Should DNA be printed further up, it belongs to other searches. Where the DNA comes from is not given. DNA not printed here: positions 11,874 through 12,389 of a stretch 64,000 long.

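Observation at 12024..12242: Double-glycine-leader peptide with a TFIIS-like C4 zinc-ribbon core (paralog A)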

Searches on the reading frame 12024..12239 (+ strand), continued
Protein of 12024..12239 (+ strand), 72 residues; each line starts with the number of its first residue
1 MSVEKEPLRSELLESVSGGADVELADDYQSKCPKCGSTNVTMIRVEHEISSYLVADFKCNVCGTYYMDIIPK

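Call 34: search_protein_families(library=ncbifam, max_evalue=0.1, proteins=[L009:563-844:+, L009:236-544:+, L009:884-1162:+, L009:6766-7041:+, L009:7230-7505:+, L009:7513-7770:+, L009:1213-1605:+, L009:1608-3779:+, L009:3791-5974:+, P0016])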
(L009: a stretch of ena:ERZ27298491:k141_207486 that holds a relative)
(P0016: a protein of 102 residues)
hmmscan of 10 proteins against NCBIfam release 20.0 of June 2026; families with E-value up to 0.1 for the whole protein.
L009:563-844:+ (93 aa): 16 families
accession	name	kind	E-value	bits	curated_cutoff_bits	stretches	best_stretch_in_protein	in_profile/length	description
NF041869.1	paae_haloarch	equivalog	2.3e-05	24.5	100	1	51-90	12-53/56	1,2-phenylacetyl-CoA epoxidase subunit PaaE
TIGR03798.1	leader_Nif11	subfamily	0.00011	22.3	32.3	1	15-45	21-51/68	Nif11-like leader peptide family RiPP precursor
NF047912.1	ECs_2282_CxxC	subfamily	0.00013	21.8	37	1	56-90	2-38/60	ECs_2282 family putative zinc-binding protein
TIGR02605.1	CxxC_CxxC_SSSS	subfamily_domain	0.0023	17.9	31.3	1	49-67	20-37/52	FmdB family zinc ribbon protein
NF038167.1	cyan_ocin_like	subfamily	0.0042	17.2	32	1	33-51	7-25/72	CTB family bacteriocin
NF038399.1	NH_RiPP_Os17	domain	0.0086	16.1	40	1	29-47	27-45/63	Os1348 family NHLP clan protein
TIGR03793.1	leader_NHLP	domain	0.018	14.9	50.9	1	26-48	53-77/77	NHLP leader peptide family RiPP precursor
TIGR02159.1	PA_CoA_Oxy4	equivalog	0.019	15.3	108.15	1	49-89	98-140/146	1,2-phenylacetyl-CoA epoxidase subunit PaaD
NF033772.1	pheromone_VP1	equivalog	0.029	14.6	85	1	31-52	6-27/65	peptide pheromone VP1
NF033456.1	RiPP_CCRG-2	domain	0.046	13.7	24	1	36-48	5-17/18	CCRG-2 family RiPP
TIGR03655.1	anti_R_Lar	subfamily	0.063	13.6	39.6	1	58-90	3-39/55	Lar family restriction alleviation protein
TIGR03949.1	bact_IIb_cerein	subfamily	0.065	13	21.5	0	36-48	3-15/45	class IIb bacteriocin, lactobin A/cerein 7B family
NF050000.1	IS1_IS1595_Zn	domain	0.08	13.5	28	0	59-66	1-8/34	IS1/IS1595 family N-terminal zinc-binding domain-containing protein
TIGR01847.1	bacteriocin_sig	domain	0.086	13.6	15.7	0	36-48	3-15/15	bacteriocin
TIGR01385.1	TFSII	equivalog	0.093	12.4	237.1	0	37-88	239-296/300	transcription elongation factor S-II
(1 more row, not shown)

L009:236-544:+ (102 aa): 8 families
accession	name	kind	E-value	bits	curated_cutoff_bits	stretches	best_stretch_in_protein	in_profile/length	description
NF033772.1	pheromone_VP1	equivalog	0.00056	20.1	85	1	26-61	1-35/65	peptide pheromone VP1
TIGR03798.1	leader_Nif11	subfamily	0.0011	19.2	32.3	1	15-44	21-50/68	Nif11-like leader peptide family RiPP precursor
TIGR03949.1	bact_IIb_cerein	subfamily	0.0023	17.7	21.5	1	36-51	3-18/45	class IIb bacteriocin, lactobin A/cerein 7B family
NF038167.1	cyan_ocin_like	subfamily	0.0048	17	32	1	33-52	7-26/72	CTB family bacteriocin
TIGR03793.1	leader_NHLP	domain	0.0055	16.5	50.9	1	22-48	51-77/77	NHLP leader peptide family RiPP precursor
NF038399.1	NH_RiPP_Os17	domain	0.011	15.8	40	0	30-47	28-45/63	Os1348 family NHLP clan protein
TIGR01847.1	bacteriocin_sig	domain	0.055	14.2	15.7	0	36-48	3-15/15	bacteriocin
NF038153.1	lant_leader_L1a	domain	0.077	13.2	22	0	36-48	20-32/32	class I lanthipeptide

L009:884-1162:+ (92 aa): 12 families
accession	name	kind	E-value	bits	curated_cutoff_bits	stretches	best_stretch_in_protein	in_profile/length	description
TIGR03798.1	leader_Nif11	subfamily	5.5e-05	23.3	32.3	1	15-44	21-50/68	Nif11-like leader peptide family RiPP precursor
NF038167.1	cyan_ocin_like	subfamily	0.00015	21.9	32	1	33-55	7-28/72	CTB family bacteriocin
TIGR01384.1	TFS_arch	equivalog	0.0024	18.5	64.75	1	45-91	50-98/101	transcription factor S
TIGR03949.1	bact_IIb_cerein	subfamily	0.0024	17.6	21.5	1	36-51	3-18/45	class IIb bacteriocin, lactobin A/cerein 7B family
NF047912.1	ECs_2282_CxxC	subfamily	0.003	17.4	37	1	58-89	4-36/60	ECs_2282 family putative zinc-binding protein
TIGR01385.1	TFSII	equivalog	0.0069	16.1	237.1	1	16-90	218-297/300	transcription elongation factor S-II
TIGR03793.1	leader_NHLP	domain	0.011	15.5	50.9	1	26-48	55-77/77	NHLP leader peptide family RiPP precursor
NF038399.1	NH_RiPP_Os17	domain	0.017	15.2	40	0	29-47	27-45/63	Os1348 family NHLP clan protein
TIGR03655.1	anti_R_Lar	subfamily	0.05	13.9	39.6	1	57-88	2-36/55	Lar family restriction alleviation protein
NF033772.1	pheromone_VP1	equivalog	0.06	13.6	85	0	27-51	2-26/65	peptide pheromone VP1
TIGR01847.1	bacteriocin_sig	domain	0.087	13.5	15.7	0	36-48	3-15/15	bacteriocin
NF011452.0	PRK14873.1-2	equivalog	0.099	10.8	980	1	38-74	443-478/708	primosomal protein N'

L009:6766-7041:+ (91 aa): 12 families
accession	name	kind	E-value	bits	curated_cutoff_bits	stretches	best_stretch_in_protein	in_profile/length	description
TIGR03949.1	bact_IIb_cerein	subfamily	0.00014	21.6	21.5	1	36-56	3-23/45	class IIb bacteriocin, lactobin A/cerein 7B family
TIGR03798.1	leader_Nif11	subfamily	0.00046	20.4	32.3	1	15-44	21-50/68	Nif11-like leader peptide family RiPP precursor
NF038167.1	cyan_ocin_like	subfamily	0.00053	20.1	32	1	32-48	6-22/72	CTB family bacteriocin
NF038399.1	NH_RiPP_Os17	domain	0.00071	19.6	40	1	28-47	26-45/63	Os1348 family NHLP clan protein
NF041259.1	mono_DmmA_fam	domain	0.002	18.4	60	1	26-84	26-79/101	dimethylamine monooxygenase subunit DmmA family protein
NF041374.1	GDCCVxC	domain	0.0045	17.2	40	1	53-82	2-31/58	GDCCVxC domain-containing (seleno)protein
TIGR01384.1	TFS_arch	equivalog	0.0082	16.8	64.75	1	18-85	31-97/101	transcription factor S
NF041909.1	HVO_2753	equivalog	0.019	14.8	80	1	55-84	28-57/59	HVO_2753 family zinc finger protein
NF047723.1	TransFacS4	equivalog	0.023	15.2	120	1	52-83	59-88/90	transcription factor S4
NF011482.0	PRK14892.1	equivalog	0.042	13.8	109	1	51-87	19-54/101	putative transcription elongation factor Elf1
TIGR03793.1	leader_NHLP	domain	0.077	12.9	50.9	0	34-48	63-77/77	NHLP leader peptide family RiPP precursor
TIGR01847.1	bacteriocin_sig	domain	0.078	13.7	15.7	0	36-48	3-15/15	bacteriocin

L009:7230-7505:+ (91 aa): 11 families
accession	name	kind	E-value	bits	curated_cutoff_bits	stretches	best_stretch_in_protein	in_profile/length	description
TIGR03949.1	bact_IIb_cerein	subfamily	0.00031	20.5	21.5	1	36-52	3-19/45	class IIb bacteriocin, lactobin A/cerein 7B family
NF047912.1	ECs_2282_CxxC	subfamily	0.0012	18.8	37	1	55-87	2-35/60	ECs_2282 family putative zinc-binding protein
NF038167.1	cyan_ocin_like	subfamily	0.0026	17.9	32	1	32-56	6-27/72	CTB family bacteriocin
TIGR03798.1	leader_Nif11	subfamily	0.0088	16.3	32.3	1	15-44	21-50/68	Nif11-like leader peptide family RiPP precursor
NF033772.1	pheromone_VP1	equivalog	0.017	15.3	85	1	26-48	1-23/65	peptide pheromone VP1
NF038399.1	NH_RiPP_Os17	domain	0.023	14.8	40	0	30-46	28-44/63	Os1348 family NHLP clan protein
NF041912.1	HVO_0758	equivalog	0.024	14.5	70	0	56-89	21-52/55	HVO_0758 family zinc finger protein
NF033456.1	RiPP_CCRG-2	domain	0.038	14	24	1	36-48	5-17/18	CCRG-2 family RiPP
TIGR03793.1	leader_NHLP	domain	0.039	13.8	50.9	1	29-48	56-77/77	NHLP leader peptide family RiPP precursor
NF038153.1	lant_leader_L1a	domain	0.04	14.1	22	0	36-48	20-32/32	class I lanthipeptide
NF011481.0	PRK14890.1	equivalog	0.061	13.3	61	1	55-87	27-58/61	putative Zn-ribbon RNA-binding protein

L009:7513-7770:+ (85 aa): 12 families
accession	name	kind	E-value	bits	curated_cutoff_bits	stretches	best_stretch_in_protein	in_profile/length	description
TIGR03798.1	leader_Nif11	subfamily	0.00014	22.1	32.3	1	15-44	21-50/68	Nif11-like leader peptide family RiPP precursor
NF038167.1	cyan_ocin_like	subfamily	0.00055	20.1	32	1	33-48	7-22/72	CTB family bacteriocin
NF038399.1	NH_RiPP_Os17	domain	0.0072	16.4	40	0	28-47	26-45/63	Os1348 family NHLP clan protein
TIGR03793.1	leader_NHLP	domain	0.0072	16.2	50.9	1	26-48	55-77/77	NHLP leader peptide family RiPP precursor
NF033772.1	pheromone_VP1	equivalog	0.0075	16.5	85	1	26-53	1-28/65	peptide pheromone VP1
NF041912.1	HVO_0758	equivalog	0.03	14.2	70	0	54-63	41-50/55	HVO_0758 family zinc finger protein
TIGR01847.1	bacteriocin_sig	domain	0.049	14.3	15.7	0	36-48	3-15/15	bacteriocin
TIGR04149.1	GG_sam_targ_CFB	domain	0.062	13.2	25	1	30-61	10-31/43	TIGR04149 family rSAM-modified RiPP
NF038153.1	lant_leader_L1a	domain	0.074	13.2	22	0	36-48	20-32/32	class I lanthipeptide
NF005651.0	PRK07418.1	subfamily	0.076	11.2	942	1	16-63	568-615/617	acetolactate synthase large subunit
NF002362.0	PRK01343.1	equivalog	0.079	12.7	79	0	55-77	18-40/66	DNA gyrase inhibitor YacG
NF005122.0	PRK06556.1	equivalog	0.086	10.5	859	1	18-77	897-953/960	vitamin B12-dependent ribonucleotide reductase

L009:1213-1605:+ (130 aa): 3 families
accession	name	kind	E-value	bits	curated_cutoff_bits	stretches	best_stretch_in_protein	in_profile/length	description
TIGR03794.1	NHLM_micro_HlyD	equivalog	8.1e-05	21.7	156.2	1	7-75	1-71/421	NHLP bacteriocin system secretion protein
NF045939.1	MHJ_0274_fam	hypoth_equivalog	0.0057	16.4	80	1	24-47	2-25/165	MHJ_0274 family protein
NF045999.1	MAG1140_fam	equivalog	0.021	15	35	1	20-85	4-69/126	MAG1140 family protein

L009:1608-3779:+ (723 aa): 193 families (the best 25 are shown)
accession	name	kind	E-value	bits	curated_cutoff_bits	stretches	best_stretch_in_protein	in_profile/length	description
TIGR03796.1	NHLM_micro_ABC1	equivalog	1.4e-245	816.9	853.3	1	15-720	1-709/710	NHLP family bacteriocin export ABC transporter peptidase/permease/ATPase subunit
TIGR01846.1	type_I_sec_HlyB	subfamily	5.8e-107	358.7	725.55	1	31-721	4-690/694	type I secretion system permease/ATPase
TIGR01193.1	bacteriocin_ABC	subfamily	9.6e-104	348.3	523.85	1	22-721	2-707/708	peptide cleavage/export ABC transporter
TIGR03797.1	NHLM_micro_ABC2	equivalog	1.5e-97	327.7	709.4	1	153-721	120-683/686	NHLP bacteriocin export ABC transporter permease/ATPase subunit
TIGR02203.1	MsbA_lipidA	equivalog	2.1e-91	307.2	602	1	171-719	21-565/572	lipid A export permease/ATP-binding protein MsbA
TIGR03375.1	type_I_sec_LssB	subfamily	8.7e-90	301.9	693.1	1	30-710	5-689/696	type I secretion system permease/ATPase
TIGR00958.1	3a01208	subfamily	1.9e-84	284.3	874.6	1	245-720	237-711/711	antigen peptide transporter 2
NF010178.0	PRK13657.1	equivalog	1.7e-81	274.4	733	1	162-721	12-568/588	glucan ABC transporter ATP-binding protein/ permease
NF045513.1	HepA_fam_ABC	equivalog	3.5e-77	260.2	725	1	245-718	131-604/610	heterocyst formation ABC transporter subunit HepA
TIGR02204.1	MsbA_rel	hypoth_equivalog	5.5e-77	259.7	780.4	1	251-720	100-572/576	ABC transporter, permease/ATP-binding protein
NF045998.1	cleave_ABC_plasm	equivalog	9.3e-75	252.2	500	1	24-670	5-646/673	Mbov_0121 family peptidase domain-containing ABC transporter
NF052233.1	CphA_assoc_ABC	equivalog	1.7e-74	251.5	880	1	174-720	197-740/766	cyanophycin metabolism-associated ABC transporter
NF008381.0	PRK11176.1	equivalog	1.7e-73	248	867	1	182-719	43-575/582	lipid A ABC transporter ATP-binding protein/permease MsbA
TIGR01842.1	type_I_sec_PrtD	subfamily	2.9e-68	230.8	510.15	1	176-710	13-541/544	type I secretion system permease/ATPase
NF008056.1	PRK10790.1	equivalog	1e-66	225.7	746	1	186-719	40-571/584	SmdB family multidrug efflux ABC transporter permease/ATP-binding protein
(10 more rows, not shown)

L009:3791-5974:+ (727 aa): 189 families (the best 25 are shown)
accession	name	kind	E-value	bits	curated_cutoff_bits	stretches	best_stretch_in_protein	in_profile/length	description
TIGR03797.1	NHLM_micro_ABC2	equivalog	1.2e-197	658.6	709.4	1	65-721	27-685/686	NHLP bacteriocin export ABC transporter permease/ATPase subunit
TIGR01846.1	type_I_sec_HlyB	subfamily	5.3e-104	348.9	725.55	1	179-721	143-692/694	type I secretion system permease/ATPase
TIGR03796.1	NHLM_micro_ABC1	equivalog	2.1e-101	340.3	853.3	1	176-718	155-709/710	NHLP family bacteriocin export ABC transporter peptidase/permease/ATPase subunit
TIGR02203.1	MsbA_lipidA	equivalog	1e-92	311.5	602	1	177-719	17-567/572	lipid A export permease/ATP-binding protein MsbA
NF045513.1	HepA_fam_ABC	equivalog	5.2e-82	276.2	725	1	211-716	91-604/610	heterocyst formation ABC transporter subunit HepA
TIGR03375.1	type_I_sec_LssB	subfamily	3.3e-81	273.6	693.1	1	180-710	154-691/696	type I secretion system permease/ATPase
TIGR02204.1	MsbA_rel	hypoth_equivalog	6.6e-81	272.7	780.4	1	176-721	19-575/576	ABC transporter, permease/ATP-binding protein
NF010178.0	PRK13657.1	equivalog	3.8e-78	263.4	733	1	200-724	40-573/588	glucan ABC transporter ATP-binding protein/ permease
TIGR01193.1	bacteriocin_ABC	subfamily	1.1e-77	262.2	523.85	1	149-719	132-707/708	peptide cleavage/export ABC transporter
NF008381.0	PRK11176.1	equivalog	1.7e-72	244.7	867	1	191-719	42-577/582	lipid A ABC transporter ATP-binding protein/permease MsbA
TIGR00958.1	3a01208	subfamily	1.6e-71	241.6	874.6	2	475-718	467-711/711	antigen peptide transporter 2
NF052233.1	CphA_assoc_ABC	equivalog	2.8e-63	214.4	880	1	177-722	184-744/766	cyanophycin metabolism-associated ABC transporter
NF008056.1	PRK10790.1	equivalog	2.5e-62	211.2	746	1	161-723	11-577/584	SmdB family multidrug efflux ABC transporter permease/ATP-binding protein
TIGR01192.1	chvA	subfamily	1.5e-61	208.8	585.4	1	230-722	71-571/585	glucan export ABC transporter ATP-binding protein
NF008364.0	PRK11160.1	equivalog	7.5e-59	199.8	630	1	245-720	90-574/575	heme ABC transporter ATP-binding protein/permease CydC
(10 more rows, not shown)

P0016 (102 aa): 15 families
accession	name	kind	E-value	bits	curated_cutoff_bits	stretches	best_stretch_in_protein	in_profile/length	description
NF041869.1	paae_haloarch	equivalog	0.00015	21.9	100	1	58-92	16-49/56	1,2-phenylacetyl-CoA epoxidase subunit PaaE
NF047912.1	ECs_2282_CxxC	subfamily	0.00023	21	37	1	59-97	2-39/60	ECs_2282 family putative zinc-binding protein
TIGR03798.1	leader_Nif11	subfamily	0.00027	21.1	32.3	1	12-44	17-49/68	Nif11-like leader peptide family RiPP precursor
NF011482.0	PRK14892.1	equivalog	0.00098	19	109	1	61-93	23-50/101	putative transcription elongation factor Elf1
TIGR03655.1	anti_R_Lar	subfamily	0.0011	19.3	39.6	1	61-96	3-39/55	Lar family restriction alleviation protein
TIGR01384.1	TFS_arch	equivalog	0.0062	17.2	64.75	1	57-97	59-99/101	transcription factor S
TIGR04165.1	methano_modCys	hypoth_equivalog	0.0091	16.2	60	1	61-95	9-46/50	TIGR04165 family Cys-rich peptide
NF041205.1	VdcD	equivalog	0.015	15.2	30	1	62-96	1-34/70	non-oxidative hydroxyarylic acid decarboxylases subunit D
NF040570.1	guided_TnpB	subfamily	0.033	13.5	100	1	61-99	348-380/389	RNA-guided endonuclease TnpB family protein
NF003008.0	PRK03824.1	equivalog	0.052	13.5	125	0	60-74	108-122/135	hydrogenase nickel incorporation protein HypA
TIGR02159.1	PA_CoA_Oxy4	equivalog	0.054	13.8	108.15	1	55-91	101-136/146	1,2-phenylacetyl-CoA epoxidase subunit PaaD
NF041912.1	HVO_0758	equivalog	0.056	13.4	70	0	58-97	19-54/55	HVO_0758 family zinc finger protein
TIGR02349.1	DnaJ_bact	equivalog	0.068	12.5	377.2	1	48-92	150-193/354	molecular chaperone DnaJ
NF001764.0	PRK00504.1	subfamily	0.076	13.4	40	0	60-96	8-46/50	50S ribosomal protein L33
NF033497.1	rubre_like_arch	subfamily_domain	0.093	12.5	32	0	60-67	17-24/34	rubrerythrin-like domain-containing protein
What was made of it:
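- On Nif11-type leader RiPP precursor (NCBIfam TIGR03798): Relatives have such leaders at 16-23 bits against a cutoff of 32.3 (call 34).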

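Call 44: find_encoding_contigs(protein=P0074, flank=10000, max_places=3)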
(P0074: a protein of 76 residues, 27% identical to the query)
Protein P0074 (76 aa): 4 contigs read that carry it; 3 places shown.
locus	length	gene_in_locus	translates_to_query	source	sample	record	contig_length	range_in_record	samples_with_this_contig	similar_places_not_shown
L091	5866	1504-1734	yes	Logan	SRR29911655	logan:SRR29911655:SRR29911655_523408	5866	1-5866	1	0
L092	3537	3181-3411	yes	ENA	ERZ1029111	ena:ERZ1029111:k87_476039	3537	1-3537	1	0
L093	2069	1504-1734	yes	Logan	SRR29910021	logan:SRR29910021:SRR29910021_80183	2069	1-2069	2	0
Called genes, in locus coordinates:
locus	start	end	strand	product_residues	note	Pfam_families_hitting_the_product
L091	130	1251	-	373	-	PF24708:Lip_C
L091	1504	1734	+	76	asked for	-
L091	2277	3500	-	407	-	PF12797:Fer4_2 (faint), PF12838:Fer4_7, PF13187:Fer4_9 (weak), PF00037:Fer4, PF12837:Fer4_6 (weak), PF13237:Fer4_10 (weak), PF13187:Fer4_9 (weak), PF00037:Fer4 (weak), +5 more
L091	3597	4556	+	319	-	PF01503:PRA-PH (faint), PF03819:MazG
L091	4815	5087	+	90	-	PF00581:Rhodanese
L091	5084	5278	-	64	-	-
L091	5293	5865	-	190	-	?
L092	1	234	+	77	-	?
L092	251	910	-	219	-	PF00106:adh_short, PF13561:adh_short_C2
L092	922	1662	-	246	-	PF02592:Vut_1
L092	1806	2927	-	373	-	PF24708:Lip_C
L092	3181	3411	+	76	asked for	-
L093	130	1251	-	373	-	PF24708:Lip_C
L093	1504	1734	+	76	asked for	-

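Call 45: find_encoding_contigs(protein=P0093, flank=10000, max_places=3)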
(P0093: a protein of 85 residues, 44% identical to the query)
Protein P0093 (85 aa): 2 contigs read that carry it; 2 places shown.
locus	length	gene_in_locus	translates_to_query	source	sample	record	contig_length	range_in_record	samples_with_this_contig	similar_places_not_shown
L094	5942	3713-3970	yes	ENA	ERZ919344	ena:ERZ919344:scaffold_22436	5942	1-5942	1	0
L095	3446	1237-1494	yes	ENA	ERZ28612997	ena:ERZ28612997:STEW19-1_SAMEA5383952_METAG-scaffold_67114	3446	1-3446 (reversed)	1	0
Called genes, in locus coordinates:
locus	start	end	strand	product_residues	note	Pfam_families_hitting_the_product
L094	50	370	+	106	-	-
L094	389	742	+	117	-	-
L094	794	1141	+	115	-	-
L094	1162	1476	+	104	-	-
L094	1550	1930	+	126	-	-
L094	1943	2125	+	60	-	-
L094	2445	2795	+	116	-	-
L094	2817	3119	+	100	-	-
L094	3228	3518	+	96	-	-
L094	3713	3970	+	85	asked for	-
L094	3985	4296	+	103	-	-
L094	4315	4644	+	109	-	-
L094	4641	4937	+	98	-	-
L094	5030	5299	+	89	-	PF08271:Zn_Ribbon_TF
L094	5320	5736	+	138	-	-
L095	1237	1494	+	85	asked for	-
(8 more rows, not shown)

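Call 46: find_encoding_contigs(protein=P0092, flank=10000, max_places=3)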
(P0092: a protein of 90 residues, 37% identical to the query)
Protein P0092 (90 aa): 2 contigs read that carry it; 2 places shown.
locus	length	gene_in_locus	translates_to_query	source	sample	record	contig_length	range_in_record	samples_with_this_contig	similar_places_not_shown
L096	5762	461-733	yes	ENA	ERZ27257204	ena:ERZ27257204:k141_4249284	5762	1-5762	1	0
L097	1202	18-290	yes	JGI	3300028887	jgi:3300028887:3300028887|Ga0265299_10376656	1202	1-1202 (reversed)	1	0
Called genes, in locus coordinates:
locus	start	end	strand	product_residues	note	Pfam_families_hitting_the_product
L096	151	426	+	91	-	-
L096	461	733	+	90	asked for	-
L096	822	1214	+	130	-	-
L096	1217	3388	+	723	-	PF03412:Peptidase_C39, PF12385:Peptidase_C70 (weak), PF13529:Peptidase_C39_2 (weak), PF00664:ABC_membrane, PF00005:ABC_tran, PF02463:SMC_N (faint)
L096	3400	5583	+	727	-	PF02463:SMC_N (faint), PF00664:ABC_membrane, PF00005:ABC_tran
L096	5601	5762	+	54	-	?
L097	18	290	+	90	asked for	-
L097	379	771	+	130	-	-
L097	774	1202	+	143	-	?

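Call 55: predict_structure(alignment_id=A5)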
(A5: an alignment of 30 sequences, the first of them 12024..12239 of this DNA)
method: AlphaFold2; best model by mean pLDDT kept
length: 72 residues; sequences in the alignment: 30
mean_pLDDT: 70.8   pTM: 0.51
mean pLDDT of the five models: 70.8, 70.4, 70.3, 69.7, 69.4
residues with pLDDT >= 90: 2; 70-90: 42; 50-70: 8; < 50: 20
segments of 3 or more residues with pLDDT < 50: 7-23
pLDDT, mean of each block of 10 residues (from residue 1): 48 41 59 85 86 88 88 76
secondary structure, 60 per line:
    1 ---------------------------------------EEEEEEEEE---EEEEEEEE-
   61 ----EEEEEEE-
elements in order: E40-48 E52-59 E65-71
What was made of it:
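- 12024..12080 (+): Double-glycine leader of peptide A (19 aa: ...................). Cleavage is predicted after G19. AF2 models it as disordered, with pLDDT below 50 (call 55).
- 12081..12242 (+): 53-aa core of peptide A plus its stop codon. It is a C4 zinc-ribbon mini-domain with predicted strands at residues 40-48, 52-59 and 65-71. In the AF2 model, block-mean pLDDT is 85-88 from residue 31 to 70 and 76 for the last two residues (call 55).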

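Call 58: fold_search(model_id=the predicted structure, library=pdb)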
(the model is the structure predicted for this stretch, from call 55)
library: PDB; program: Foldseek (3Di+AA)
matches with E <= 10: 818; with E <= 0.001: 0
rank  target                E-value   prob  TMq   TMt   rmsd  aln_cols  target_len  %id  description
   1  7p37_A                5.5e-02  1.00  0.50  0.26   1.9        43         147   12  Streptomyces coelicolor ATP-loaded NrdR (released 2022-05-11)
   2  6hlq_I                8.0e-02  0.80  0.41  0.28  23.4        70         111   17  Yeast RNA polymerase I* elongation complex bound to nucleotide analog GMPCPP (released 2019-04-03)
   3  6hls_I                1.4e-01  0.60  0.38  0.28  23.3        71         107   20  Yeast apo RNA polymerase I* (released 2019-04-03)
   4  2nvk                  4.9e-01  0.82  0.36  0.06   2.2        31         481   19  Crystal Structure of Thioredoxin Reductase from Drosophila melanogaster (released 2007-04-24)
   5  6agx_B                7.7e-01  0.16  0.31  0.10   6.5        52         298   13  The cocrystal structure of FGFR2 bound with compound 14 harboring 5H-pyrrolo[2,3-b]pyrazine scaffold (released 2019-08-21)
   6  3zh8_B                9.2e-01  0.92  0.45  0.10   0.9        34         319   18  A novel small molecule aPKC inhibitor (released 2013-02-27)
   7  1zmc_D                9.8e-01  0.54  0.35  0.06   2.6        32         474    6  Crystal Structure of Human dihydrolipoamide dehydrogenase complexed to NAD+ (released 2005-06-28)
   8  3zh8_A                1.0e+00  0.91  0.45  0.10   0.9        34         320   18  A novel small molecule aPKC inhibitor (released 2013-02-27)
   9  1zmc_A                1.0e+00  0.54  0.35  0.06   2.6        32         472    6  Crystal Structure of Human dihydrolipoamide dehydrogenase complexed to NAD+ (released 2005-06-28)
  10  3zh8_C                1.1e+00  0.85  0.46  0.11   2.2        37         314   19  A novel small molecule aPKC inhibitor (released 2013-02-27)
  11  7s01_C                1.1e+00  0.72  0.39  0.05   1.6        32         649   12  X-ray structure of the phage AR9 non-virion RNA polymerase holoenzyme in complex with a forked oligonucleotide contain (released 2022-07-06)
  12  9ejk_B                1.2e+00  0.80  0.45  0.11   2.2        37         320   19  Lgl2 bound to the aPKCiota-Par6b complex in nucleotide-free form. Head sub-complex region subtracted (released 2025-07-02)
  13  3dgh_A                1.2e+00  0.60  0.36  0.06   2.2        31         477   19  Crystal Structure of Drosophila Thioredoxin Reductase, C-terminal 8-residue truncation (released 2009-06-16)
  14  7qca_LOO              1.2e+00  0.13  0.24  0.18  10.2        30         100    7  Spraguea lophii ribosome (released 2022-11-30)
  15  9ejl_B                1.3e+00  0.63  0.46  0.07  13.6        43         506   16  Lgl2 bound to the aPKCiota-Par6B complex in nucleotide-free form. Conformation with visible head sub-complex. (released 2025-07-02)
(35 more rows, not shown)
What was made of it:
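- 12081..12242 (+): The top Foldseek hit is the NrdR zinc ribbon at 1.9 A over 43 columns (call 58).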
